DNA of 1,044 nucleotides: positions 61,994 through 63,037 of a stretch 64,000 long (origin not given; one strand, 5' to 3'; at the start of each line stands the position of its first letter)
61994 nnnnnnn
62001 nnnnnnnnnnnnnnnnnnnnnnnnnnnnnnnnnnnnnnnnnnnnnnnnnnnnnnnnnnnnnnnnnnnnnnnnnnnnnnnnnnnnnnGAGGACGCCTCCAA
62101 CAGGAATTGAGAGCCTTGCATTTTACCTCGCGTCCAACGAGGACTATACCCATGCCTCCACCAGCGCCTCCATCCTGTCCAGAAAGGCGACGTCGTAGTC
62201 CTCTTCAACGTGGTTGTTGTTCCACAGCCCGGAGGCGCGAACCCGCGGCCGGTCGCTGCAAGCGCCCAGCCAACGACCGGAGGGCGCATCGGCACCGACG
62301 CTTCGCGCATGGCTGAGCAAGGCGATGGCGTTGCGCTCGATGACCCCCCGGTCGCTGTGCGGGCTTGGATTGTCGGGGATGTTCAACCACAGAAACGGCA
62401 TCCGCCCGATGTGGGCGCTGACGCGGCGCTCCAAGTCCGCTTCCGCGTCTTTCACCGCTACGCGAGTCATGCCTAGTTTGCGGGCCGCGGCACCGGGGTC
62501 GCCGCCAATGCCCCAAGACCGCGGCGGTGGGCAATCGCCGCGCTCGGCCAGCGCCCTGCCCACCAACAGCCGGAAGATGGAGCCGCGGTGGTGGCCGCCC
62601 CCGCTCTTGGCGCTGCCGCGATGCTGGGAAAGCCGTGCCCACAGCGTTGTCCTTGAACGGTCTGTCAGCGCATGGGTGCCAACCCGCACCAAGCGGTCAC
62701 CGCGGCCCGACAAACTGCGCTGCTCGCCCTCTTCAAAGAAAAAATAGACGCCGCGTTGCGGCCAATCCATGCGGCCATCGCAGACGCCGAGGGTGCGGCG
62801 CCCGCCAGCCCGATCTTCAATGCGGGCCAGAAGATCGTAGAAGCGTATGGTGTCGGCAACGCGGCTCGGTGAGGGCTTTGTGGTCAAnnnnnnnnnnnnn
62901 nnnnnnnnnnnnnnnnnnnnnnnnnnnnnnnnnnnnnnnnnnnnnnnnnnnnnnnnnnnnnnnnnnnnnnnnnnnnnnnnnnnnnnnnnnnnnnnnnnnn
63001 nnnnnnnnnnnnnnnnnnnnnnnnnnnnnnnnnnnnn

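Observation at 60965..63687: Three-gene operon: DUF6884 protein, GIY-YIG-like nuclease, and YaaA/DUF6884-like protein fused to a RelE-fold domain; candidate undescribed conflict/defence system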

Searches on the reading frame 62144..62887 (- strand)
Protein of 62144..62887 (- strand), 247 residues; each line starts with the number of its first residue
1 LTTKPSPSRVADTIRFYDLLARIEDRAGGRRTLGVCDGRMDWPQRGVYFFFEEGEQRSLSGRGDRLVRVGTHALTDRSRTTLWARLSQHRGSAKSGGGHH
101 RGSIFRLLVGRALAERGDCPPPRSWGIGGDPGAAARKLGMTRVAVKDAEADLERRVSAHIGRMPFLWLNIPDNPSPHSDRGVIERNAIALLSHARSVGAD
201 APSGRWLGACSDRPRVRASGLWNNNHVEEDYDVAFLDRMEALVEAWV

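Call 3: search_protein_families(library=pfam, proteins=[window:62144-62887:-], max_evalue=1)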
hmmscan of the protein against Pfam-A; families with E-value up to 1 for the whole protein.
window:62144-62887:- (247 aa): 1 family
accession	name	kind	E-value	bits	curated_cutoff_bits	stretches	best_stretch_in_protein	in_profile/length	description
PF02954.25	HTH_8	-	0.12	12.5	22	0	133-143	23-33/42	Bacterial regulatory protein, Fis family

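Call 4: search_protein_families(library=padloc, proteins=[window:62144-62887:-], max_evalue=1)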
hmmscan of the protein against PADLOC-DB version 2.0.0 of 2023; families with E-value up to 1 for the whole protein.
window:62144-62887:- (247 aa): 2 families
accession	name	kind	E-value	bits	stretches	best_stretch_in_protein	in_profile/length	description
PDLC04714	PDC-M57B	-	5.6e-78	259.8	1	9-245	3-233/238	-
PDLC04713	PDC-M57B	-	6.4e-21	72.9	1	42-230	27-195/211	-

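Call 5: search_protein_families(library=ncbifam, proteins=[window:62144-62887:-], max_evalue=1)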
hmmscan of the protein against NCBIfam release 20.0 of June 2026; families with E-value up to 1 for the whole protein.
window:62144-62887:- (247 aa): 0 families

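Call 18: find_homologous_proteins(query=window:62144-62887:-, max_evalue=0.001)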
Query window:62144-62887:- (247 aa): 4452 proteins with E <= 0.001 among 8000 candidates; the best 120 are listed.
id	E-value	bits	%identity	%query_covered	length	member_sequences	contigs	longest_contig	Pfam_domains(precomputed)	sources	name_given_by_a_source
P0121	2.0e-155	534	95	100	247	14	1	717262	PF26468.1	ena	-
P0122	1.2e-142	492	88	100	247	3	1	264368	PF26468.1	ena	-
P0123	4.0e-134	464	83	100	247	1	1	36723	PF26468.1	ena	-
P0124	2.5e-129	448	82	99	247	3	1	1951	PF26468.1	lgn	-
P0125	1.3e-127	443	82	98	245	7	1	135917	PF26468.1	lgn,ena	-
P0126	1.9e-127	442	81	99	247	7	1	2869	PF26468.1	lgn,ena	-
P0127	6.5e-124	430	79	99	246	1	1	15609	PF26468.1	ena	-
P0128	1.7e-121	423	77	99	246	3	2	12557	PF26468.1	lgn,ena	-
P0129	3.7e-116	405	77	100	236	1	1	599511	PF26468.1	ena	-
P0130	4.1e-115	402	75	95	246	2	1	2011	PF26468.1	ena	-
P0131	8.1e-114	397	73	99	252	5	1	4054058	PF26468.1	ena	-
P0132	6.8e-112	391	74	96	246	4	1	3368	PF26468.1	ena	-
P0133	2.2e-111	389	73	96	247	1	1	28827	PF26468.1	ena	-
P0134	2.5e-111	389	72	100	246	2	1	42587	PF26468.1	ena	-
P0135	9.9e-111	387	72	99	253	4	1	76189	PF26468.1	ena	-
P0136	1.1e-110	387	72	98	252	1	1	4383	PF26468.1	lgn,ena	-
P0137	2.1e-110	386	73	97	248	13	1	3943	PF26468.1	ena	-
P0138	2.6e-110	386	73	95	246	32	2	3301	PF26468.1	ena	-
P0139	7.2e-110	384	72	95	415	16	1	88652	PF26468.1,PF21818.4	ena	-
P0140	8.2e-110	384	72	96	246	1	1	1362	PF26468.1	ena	-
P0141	8.4e-110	384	74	96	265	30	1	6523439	PF26468.1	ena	-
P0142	1.2e-109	384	73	97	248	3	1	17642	PF26468.1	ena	-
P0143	2.1e-108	380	73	96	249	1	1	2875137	PF26468.1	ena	-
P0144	4.1e-108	379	72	100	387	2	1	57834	PF26468.1,PF21818.4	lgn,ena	-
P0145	7.1e-108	378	72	96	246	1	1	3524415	PF26468.1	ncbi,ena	-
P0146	9.2e-108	378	71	98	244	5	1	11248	PF26468.1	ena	-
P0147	1.1e-107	377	69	98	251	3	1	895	PF26468.1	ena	-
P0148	1.6e-107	377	71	100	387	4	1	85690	PF26468.1,PF21818.4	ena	-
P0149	1.6e-107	377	71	99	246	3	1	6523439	PF26468.1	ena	-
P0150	1.8e-107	377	71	99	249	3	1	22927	PF26468.1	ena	-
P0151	2.5e-107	376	69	98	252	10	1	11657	PF26468.1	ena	-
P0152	9.5e-107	374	69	97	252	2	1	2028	PF26468.1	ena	-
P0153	9.7e-107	374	68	99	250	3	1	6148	PF26468.1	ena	-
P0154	9.9e-107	374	70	99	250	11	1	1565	PF26468.1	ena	-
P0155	1.0e-106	374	69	98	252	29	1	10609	PF26468.1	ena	-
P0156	1.1e-106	374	71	100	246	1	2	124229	PF26468.1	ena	-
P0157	3.5e-106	372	68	98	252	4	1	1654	PF26468.1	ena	-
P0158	4.9e-106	372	71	98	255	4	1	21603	PF26468.1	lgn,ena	-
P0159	5.5e-106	372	70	98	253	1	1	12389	PF26468.1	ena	-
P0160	7.0e-106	371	69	99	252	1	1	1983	PF26468.1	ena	-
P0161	8.7e-106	371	71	99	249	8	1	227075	PF26468.1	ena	-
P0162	1.7e-105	370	70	98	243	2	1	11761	PF26468.1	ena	-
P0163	2.1e-105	370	69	99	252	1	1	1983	PF26468.1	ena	-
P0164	2.2e-105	370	70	97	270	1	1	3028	PF26468.1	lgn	-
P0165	3.1e-105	369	68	99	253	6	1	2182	PF26468.1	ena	-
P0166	3.6e-105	369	70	100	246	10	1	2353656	PF26468.1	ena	-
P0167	3.7e-105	369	68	98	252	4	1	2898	PF26468.1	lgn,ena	-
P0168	3.9e-105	369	71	99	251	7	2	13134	PF26468.1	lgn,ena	-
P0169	6.7e-105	368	69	97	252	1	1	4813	PF26468.1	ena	-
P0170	8.9e-105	368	68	98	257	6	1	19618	PF26468.1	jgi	-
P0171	8.9e-105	368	70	98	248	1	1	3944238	PF26468.1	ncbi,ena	-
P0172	1.6e-104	367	69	100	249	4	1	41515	PF26468.1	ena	-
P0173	1.6e-104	367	69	97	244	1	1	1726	PF26468.1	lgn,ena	-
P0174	2.2e-104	366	69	98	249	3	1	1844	PF26468.1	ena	-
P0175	5.0e-104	365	70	98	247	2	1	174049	PF26468.1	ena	-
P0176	5.1e-104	365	66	100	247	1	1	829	PF26468.1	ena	-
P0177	5.6e-104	365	69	96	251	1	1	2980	PF26468.1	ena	-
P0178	8.8e-104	365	69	98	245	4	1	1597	PF26468.1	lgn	-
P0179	1.1e-103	364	70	99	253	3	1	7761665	PF26468.1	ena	-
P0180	1.3e-103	364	70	100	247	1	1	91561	PF26468.1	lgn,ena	-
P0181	1.5e-103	364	68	100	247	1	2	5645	PF26468.1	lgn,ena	-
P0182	2.6e-103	363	70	99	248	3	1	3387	PF26468.1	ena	-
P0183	3.0e-103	363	69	93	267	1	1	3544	PF26468.1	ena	-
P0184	3.0e-103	363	67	99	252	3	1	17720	PF26468.1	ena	-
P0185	3.1e-103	363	67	98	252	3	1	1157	PF26468.1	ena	-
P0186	4.4e-103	362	69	100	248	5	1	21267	PF26468.1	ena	-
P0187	5.7e-103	362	69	99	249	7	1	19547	PF26468.1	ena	-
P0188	6.3e-103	362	70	98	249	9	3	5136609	PF26468.1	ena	-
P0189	6.9e-103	362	69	96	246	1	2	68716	PF26468.1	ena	-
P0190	8.3e-103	361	69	100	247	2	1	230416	PF26468.1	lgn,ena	-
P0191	1.8e-102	360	69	99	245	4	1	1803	PF26468.1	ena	-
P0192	2.7e-102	360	67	99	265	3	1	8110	PF26468.1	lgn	-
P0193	4.1e-102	359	70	96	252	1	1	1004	PF26468.1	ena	-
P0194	4.6e-102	359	69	98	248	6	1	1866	PF26468.1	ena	-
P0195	7.5e-102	358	66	99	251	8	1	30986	PF26468.1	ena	-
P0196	8.9e-102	358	68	99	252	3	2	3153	PF26468.1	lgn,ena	-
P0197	9.6e-102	358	67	98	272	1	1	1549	PF26468.1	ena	-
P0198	1.1e-101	358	68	100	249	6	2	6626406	PF26468.1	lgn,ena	-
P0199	1.8e-101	357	67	99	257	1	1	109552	PF26468.1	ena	-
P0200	4.3e-101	356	68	97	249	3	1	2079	PF26468.1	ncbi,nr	ncbi:MAG: hypothetical protein OXG71_06795 [Rhodospirillales bacterium]|nr:hypothetical protein [Rho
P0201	5.8e-101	355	66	98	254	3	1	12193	PF26468.1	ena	-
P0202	6.7e-101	355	71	98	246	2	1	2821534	PF26468.1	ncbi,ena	-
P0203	6.9e-101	355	77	83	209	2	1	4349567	PF26468.1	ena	-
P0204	7.8e-101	355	67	97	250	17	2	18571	PF26468.1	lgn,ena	-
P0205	9.6e-101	355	68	98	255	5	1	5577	PF26468.1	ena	-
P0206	9.8e-101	355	66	100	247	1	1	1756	PF26468.1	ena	-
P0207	3.5e-100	353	66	99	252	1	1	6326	PF26468.1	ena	-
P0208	4.9e-100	352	67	99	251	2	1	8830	PF26468.1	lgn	-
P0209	7.9e-100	352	67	99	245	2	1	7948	PF26468.1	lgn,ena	-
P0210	8.0e-100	352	65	100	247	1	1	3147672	PF26468.1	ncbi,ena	-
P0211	1.3e-99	351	64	100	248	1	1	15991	PF26468.1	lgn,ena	-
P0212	1.4e-99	351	66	99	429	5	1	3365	PF26468.1,PF21818.4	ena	-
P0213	1.5e-99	351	67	98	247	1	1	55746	PF26468.1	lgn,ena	-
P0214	1.8e-99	350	66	100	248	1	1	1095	PF26468.1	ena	-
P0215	2.9e-99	350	67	98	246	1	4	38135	PF26468.1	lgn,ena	-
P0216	3.2e-99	350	68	96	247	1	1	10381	PF26468.1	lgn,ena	-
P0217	3.3e-99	350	67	97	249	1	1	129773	PF26468.1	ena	-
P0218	4.0e-99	349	65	99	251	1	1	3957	PF26468.1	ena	-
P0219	4.8e-99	349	67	99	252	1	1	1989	PF26468.1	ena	-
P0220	4.9e-99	349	66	100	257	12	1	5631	PF26468.1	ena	-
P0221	6.6e-99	349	66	99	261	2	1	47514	PF26468.1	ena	-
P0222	6.9e-99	348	68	98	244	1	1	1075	PF26468.1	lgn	-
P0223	7.7e-99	348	69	98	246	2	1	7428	PF26468.1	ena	-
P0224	8.5e-99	348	66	98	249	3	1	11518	PF26468.1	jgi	-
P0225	8.7e-99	348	65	99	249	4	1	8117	PF26468.1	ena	-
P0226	3.3e-98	346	66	98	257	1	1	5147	PF26468.1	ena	-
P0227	3.5e-98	346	67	97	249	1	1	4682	PF26468.1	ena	-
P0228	3.8e-98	346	67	98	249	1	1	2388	PF26468.1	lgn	-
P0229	1.3e-97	344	64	100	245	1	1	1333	PF26468.1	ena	-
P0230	1.5e-97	344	63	100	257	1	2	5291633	PF26468.1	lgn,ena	-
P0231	2.1e-97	344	68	96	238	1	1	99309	PF26468.1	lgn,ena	-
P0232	3.7e-97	343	66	98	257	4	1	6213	PF26468.1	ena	-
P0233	4.5e-97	343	65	100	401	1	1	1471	PF26468.1,PF21818.4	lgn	-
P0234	6.5e-97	342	65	98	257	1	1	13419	PF26468.1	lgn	-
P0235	1.6e-96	341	66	98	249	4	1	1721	PF26468.1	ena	-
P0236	2.1e-96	340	66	98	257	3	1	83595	PF26468.1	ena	-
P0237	2.6e-96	340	66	96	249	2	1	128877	PF26468.1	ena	-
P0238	2.8e-96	340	64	100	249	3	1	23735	PF26468.1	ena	-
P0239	3.2e-96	340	66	97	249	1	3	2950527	PF26468.1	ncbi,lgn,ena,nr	ncbi:MAG: hypothetical protein F4213_16755 [Boseongicola sp. SB0677_bin_26]|nr:hypothetical protein 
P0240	3.4e-96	340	66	97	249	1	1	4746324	PF26468.1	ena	-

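Call 31: search_solved_structures(query=A2, max_evalue=10, show_alignments=2)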
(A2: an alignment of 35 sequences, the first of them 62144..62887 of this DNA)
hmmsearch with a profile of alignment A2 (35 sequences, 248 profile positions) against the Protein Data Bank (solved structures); distinct sequences matched with E-value up to 10: 5.
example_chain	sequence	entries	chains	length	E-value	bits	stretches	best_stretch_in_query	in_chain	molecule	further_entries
2pek_A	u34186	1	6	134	0.1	15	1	182-231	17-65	ORF134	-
2pem_A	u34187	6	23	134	0.32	13.4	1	186-231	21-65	ORF134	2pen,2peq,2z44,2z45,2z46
2pej_A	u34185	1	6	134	0.43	13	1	187-231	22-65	ORF134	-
2pei_A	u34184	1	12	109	0.63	12.4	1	185-231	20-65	ORF134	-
3quf_A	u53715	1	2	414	1.3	11.4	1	132-202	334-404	Extracellular solute-binding protein, family 1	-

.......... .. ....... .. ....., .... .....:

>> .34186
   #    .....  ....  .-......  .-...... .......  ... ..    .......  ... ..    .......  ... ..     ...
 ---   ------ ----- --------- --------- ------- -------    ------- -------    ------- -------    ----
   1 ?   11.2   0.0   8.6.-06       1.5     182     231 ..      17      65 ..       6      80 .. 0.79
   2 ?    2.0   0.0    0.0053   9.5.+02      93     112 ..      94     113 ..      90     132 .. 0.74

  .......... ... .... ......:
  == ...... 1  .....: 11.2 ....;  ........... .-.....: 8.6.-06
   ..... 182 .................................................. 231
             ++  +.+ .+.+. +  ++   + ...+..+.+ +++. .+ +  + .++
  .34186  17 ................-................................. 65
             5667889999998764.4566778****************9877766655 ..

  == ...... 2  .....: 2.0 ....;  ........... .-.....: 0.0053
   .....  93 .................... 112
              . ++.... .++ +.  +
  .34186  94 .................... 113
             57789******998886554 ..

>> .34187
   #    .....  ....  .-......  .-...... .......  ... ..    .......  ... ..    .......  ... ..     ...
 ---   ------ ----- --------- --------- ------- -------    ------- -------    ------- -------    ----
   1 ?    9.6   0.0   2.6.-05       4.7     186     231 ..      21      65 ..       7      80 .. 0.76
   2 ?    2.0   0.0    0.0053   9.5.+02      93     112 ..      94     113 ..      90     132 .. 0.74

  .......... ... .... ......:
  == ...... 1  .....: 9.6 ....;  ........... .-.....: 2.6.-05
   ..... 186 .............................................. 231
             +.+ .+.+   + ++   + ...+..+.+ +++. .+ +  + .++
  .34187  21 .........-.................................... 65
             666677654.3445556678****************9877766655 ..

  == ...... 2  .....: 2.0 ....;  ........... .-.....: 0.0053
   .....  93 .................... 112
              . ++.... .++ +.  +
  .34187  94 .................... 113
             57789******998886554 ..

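Call 39: predict_structure(alignment_id=A2)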
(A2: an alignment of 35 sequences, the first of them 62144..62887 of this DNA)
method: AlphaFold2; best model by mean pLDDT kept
length: 247 residues; sequences in the alignment: 35
mean_pLDDT: 87.6   pTM: 0.87
mean pLDDT of the five models: 87.6, 86.9, 86.1, 85.2, 85.1
residues with pLDDT >= 90: 141; 70-90: 82; 50-70: 23; < 50: 1
segments of 3 or more residues with pLDDT < 50: none
pLDDT, mean of each block of 10 residues (from residue 1): 79 98 93 77 81 93 94 76 81 63 87 92 85 92 90 91 92 85 95 89 93 92 89 96 86
secondary structure, 60 per line:
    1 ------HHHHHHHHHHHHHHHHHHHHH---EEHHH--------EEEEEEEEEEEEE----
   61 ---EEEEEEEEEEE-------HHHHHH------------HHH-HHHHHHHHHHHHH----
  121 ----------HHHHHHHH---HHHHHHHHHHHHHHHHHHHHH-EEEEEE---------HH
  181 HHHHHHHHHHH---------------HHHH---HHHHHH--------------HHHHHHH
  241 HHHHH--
elements in order: H7-27 E44-56 E64-74 H82-87 H104-116 H131-138 H142-162 E164-169 H179-191 H207-210 H214-219 H234-245

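Call 43: fold_search(model_id=the predicted structure, library=pdb)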
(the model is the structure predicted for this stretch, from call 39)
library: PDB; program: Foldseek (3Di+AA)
matches with E <= 10: 102; with E <= 0.001: 0
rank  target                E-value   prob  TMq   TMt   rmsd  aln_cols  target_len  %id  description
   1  3r5a_B                4.5e-01  0.06  0.14  0.12  14.7       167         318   12  Pseudomonas aeruginosa DapD (PA3666) in complex with D-2-aminopimelate (released 2012-01-25)
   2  3r5a_E                5.7e-01  0.06  0.15  0.13  14.7       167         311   13  Pseudomonas aeruginosa DapD (PA3666) in complex with D-2-aminopimelate (released 2012-01-25)
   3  3r5a_A                9.4e-01  0.05  0.15  0.12  14.7       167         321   13  Pseudomonas aeruginosa DapD (PA3666) in complex with D-2-aminopimelate (released 2012-01-25)
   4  5jo2_B                1.2e+00  0.02  0.10  0.09  15.9       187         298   13  Crystal structure of abscisic acid-bound abscisic acid receptor PYL3 in complex with type 2C protein phosphatase HAB1 (released 2016-09-07)
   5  5jo1_B                1.2e+00  0.01  0.09  0.08  16.0       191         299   12  Crystal structure of phaseic acid-bound abscisic acid receptor PYL3 in complex with type 2C protein phosphatase HAB1 (released 2016-09-07)
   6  5vro_B                1.3e+00  0.02  0.10  0.09  15.8       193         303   13  ABA-mimicking ligand AMF1beta in complex with ABA receptor PYL2 and PP2C HAB1 (released 2017-11-15)
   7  3r5d_A                1.7e+00  0.03  0.14  0.12  14.9       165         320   10  Pseudomonas aeruginosa DapD (PA3666) apoprotein (released 2012-01-25)
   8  9e78_0                1.8e+00  0.06  0.14  0.13  21.8       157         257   10  48-nm repeat of the Leishmania tarentolae doublet microtubule (released 2025-03-12)
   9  5vt7_B                1.9e+00  0.01  0.10  0.09  15.8       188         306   13  ABA-mimicking ligand AMC1beta in complex with ABA receptor PYL2 and PP2C HAB1 (released 2017-11-15)
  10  9h0j_B                1.9e+00  0.01  0.08  0.07  16.8       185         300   14  X-RAY CRYSTAL STRUCTURE OF THE CsPYL1 5M (V112L, T135L, F137I, T153I, V168A)-iCB-HAB1 TERNARY COMPLEX (released 2025-08-20)
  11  3rt0_B                2.2e+00  0.01  0.10  0.09  16.0       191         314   13  Crystal structure of PYL10-HAB1 complex in the absence of abscisic acid (ABA) (released 2011-06-22)
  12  6sj9_A                2.4e+00  0.02  0.14  0.06  18.1       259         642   15  Proteasome accessory factor B/C (PafBC) of Arthrobacter aurescens (released 2019-10-16)
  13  1rnl                  2.6e+00  0.15  0.12  0.14   8.0        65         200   17  THE NITRATE/NITRITE RESPONSE REGULATOR PROTEIN NARL FROM NARL (released 1996-11-08)
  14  5vr7_B                2.6e+00  0.01  0.10  0.09  15.6       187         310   11  ABA-mimicking ligand AMF1alpha in complex with ABA receptor PYL2 and PP2C HAB1 (released 2017-11-15)
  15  5vsr_B                2.7e+00  0.01  0.10  0.09  16.0       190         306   14  ABA-mimicking ligand AMF4 in complex with ABA receptor PYL2 and PP2C HAB1 (released 2017-11-15)
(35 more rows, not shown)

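Call 45: search_protein_families(library=pfam, alignment_id=A2, max_evalue=10)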
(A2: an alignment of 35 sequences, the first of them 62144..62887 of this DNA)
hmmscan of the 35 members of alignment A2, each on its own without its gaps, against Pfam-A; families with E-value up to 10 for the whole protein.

A. member 1, window:62144-62887:- (247 aa): 1 family
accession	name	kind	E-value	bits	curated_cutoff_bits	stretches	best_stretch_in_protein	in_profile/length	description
PF02954.25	HTH_8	-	0.12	12.5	22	1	133-143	23-33/42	Bacterial regulatory protein, Fis family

B. families by the number of members that match (of 35 scanned): 10 families
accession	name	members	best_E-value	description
PF02954.25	HTH_8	7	0.11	Bacterial regulatory protein, Fis family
PF15205.11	PLAC9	1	0.11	Placenta-specific protein 9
PF22472.1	Ago_N_2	1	0.12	Argonaute, N-terminal domain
PF15906.11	zf-NOSIP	1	0.15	Zinc-finger of nitric oxide synthase-interacting protein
PF06322.17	Phage_NinH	1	0.16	Phage NinH protein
PF20106.4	DUF6496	1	0.22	Family of unknown function (DUF6496)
PF05135.19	Phage_connect_1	1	0.22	Phage gp6-like head-tail connector protein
PF02796.21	HTH_7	1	0.22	Helix-turn-helix domain of resolvase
PF03898.19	TNV_CP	1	0.23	Satellite tobacco necrosis virus coat protein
PF07721.20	TPR_4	1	2.1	Tetratricopeptide repeat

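Call 51: find_related_loci(query=A2, collection=metagenome_contigs, flank=6000)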
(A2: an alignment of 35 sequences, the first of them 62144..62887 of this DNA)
Query A2 (247 aa) in metagenome_contigs; peptide patterns used: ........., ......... (x = any residue, [..] = any of these).
600 stretches matched a pattern (row limit reached: there are more); 494 encode a relative of the query (tblastn E <= 1e-3); the best 80 are kept; 80 distinct loci.
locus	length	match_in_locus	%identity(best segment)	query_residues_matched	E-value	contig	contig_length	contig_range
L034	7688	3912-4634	66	7-247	9e-96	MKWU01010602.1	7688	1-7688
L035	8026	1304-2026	66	7-247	9e-96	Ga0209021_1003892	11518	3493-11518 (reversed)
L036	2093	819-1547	60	3-245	8e-96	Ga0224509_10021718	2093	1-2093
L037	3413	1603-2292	64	8-237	6e-90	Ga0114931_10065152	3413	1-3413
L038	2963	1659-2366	60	9-244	7e-89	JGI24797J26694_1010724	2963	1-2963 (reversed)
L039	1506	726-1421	60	8-241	1e-92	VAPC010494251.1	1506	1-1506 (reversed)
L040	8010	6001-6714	60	7-244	4e-87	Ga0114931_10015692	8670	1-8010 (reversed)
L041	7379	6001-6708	61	9-244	4e-87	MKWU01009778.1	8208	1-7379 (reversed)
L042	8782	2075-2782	60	9-244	2e-87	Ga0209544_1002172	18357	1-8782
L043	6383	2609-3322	59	9-247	2e-86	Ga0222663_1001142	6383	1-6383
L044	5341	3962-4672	60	8-244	2e-85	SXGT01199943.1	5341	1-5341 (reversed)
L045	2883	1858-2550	60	9-244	2e-86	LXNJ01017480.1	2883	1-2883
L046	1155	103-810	60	8-243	1e-91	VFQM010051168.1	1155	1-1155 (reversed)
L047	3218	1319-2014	60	9-240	7e-86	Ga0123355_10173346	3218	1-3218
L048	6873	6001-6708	58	8-243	1e-84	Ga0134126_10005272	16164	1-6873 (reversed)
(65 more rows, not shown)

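Call 57: search_protein_representatives(alignment_id=A2)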
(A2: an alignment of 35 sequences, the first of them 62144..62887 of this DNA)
Query: 35 sequences, 248 profile positions. Proteins with E-value up to 0.001 (for the whole library): 2711; up to 1e-10: 1849; up to 1e-30: 723. The best 150 are listed.
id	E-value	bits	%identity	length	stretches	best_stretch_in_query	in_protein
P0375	8.7e-110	382.1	-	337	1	4-247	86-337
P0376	5.5e-107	373.0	-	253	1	7-244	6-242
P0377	1.5e-103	361.7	-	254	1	6-244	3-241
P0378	5.1e-101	353.4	-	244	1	8-246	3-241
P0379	1.2e-99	348.9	-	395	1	8-241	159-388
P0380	1.5e-96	338.8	-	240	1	9-243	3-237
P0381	6.1e-96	336.8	-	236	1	4-244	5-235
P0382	1.0e-91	322.9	-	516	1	5-246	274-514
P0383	3.7e-91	321.1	-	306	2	12-193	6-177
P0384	2.1e-90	318.7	-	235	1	9-244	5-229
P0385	2.9e-90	318.2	-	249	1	5-245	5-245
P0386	5.6e-90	317.3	-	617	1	6-244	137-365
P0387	8.4e-89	313.4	-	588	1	5-245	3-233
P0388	4.1e-88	311.2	-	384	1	9-245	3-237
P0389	2.3e-87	308.7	-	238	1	2-246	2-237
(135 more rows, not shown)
